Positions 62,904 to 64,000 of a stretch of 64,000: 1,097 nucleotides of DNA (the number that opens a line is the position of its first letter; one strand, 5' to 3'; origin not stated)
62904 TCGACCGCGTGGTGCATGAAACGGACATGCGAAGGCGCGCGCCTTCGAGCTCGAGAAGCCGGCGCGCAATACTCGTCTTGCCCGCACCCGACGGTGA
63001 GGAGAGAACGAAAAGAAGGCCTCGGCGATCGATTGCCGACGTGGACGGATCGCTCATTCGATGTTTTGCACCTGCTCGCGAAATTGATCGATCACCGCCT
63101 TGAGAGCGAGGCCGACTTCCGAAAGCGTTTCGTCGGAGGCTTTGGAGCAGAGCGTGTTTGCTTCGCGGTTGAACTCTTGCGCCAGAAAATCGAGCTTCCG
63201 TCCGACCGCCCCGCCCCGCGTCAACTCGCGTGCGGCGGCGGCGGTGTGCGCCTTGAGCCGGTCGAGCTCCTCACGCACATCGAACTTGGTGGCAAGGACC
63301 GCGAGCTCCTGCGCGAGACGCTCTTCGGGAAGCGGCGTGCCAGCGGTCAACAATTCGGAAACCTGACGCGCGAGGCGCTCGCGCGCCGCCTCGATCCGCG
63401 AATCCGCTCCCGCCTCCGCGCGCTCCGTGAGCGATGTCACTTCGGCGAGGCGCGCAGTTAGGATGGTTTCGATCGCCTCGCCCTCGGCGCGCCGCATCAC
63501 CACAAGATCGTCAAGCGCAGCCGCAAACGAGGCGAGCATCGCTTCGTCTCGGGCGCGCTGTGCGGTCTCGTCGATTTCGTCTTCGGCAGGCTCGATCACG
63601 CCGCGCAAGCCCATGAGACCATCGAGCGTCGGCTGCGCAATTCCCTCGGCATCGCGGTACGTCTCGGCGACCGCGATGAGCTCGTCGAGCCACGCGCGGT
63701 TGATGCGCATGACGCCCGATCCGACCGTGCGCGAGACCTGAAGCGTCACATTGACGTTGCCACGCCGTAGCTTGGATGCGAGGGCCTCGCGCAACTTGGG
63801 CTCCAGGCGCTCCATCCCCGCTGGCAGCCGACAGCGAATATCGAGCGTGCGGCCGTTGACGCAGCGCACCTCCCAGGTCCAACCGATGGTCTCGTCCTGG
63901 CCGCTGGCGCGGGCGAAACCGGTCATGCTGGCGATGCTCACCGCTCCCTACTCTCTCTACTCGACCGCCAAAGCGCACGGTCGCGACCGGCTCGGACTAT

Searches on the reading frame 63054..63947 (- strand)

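Call 86: search_protein_families(library=pfam, proteins=[window:63054-63947:-], max_evalue=0.00001)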
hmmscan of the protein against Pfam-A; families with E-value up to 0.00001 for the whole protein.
window:63054-63947:- (297 aa): 2 families
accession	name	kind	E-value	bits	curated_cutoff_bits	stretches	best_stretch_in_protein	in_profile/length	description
PF08340.16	YicC-like_C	-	1.5e-38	132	27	1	181-297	5-120/120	Endoribonuclease YicC-like, C-terminal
PF03755.18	YicC-like_N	-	2.3e-36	126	25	1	5-160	1-155/156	Endoribonuclease YicC-like, N-terminal region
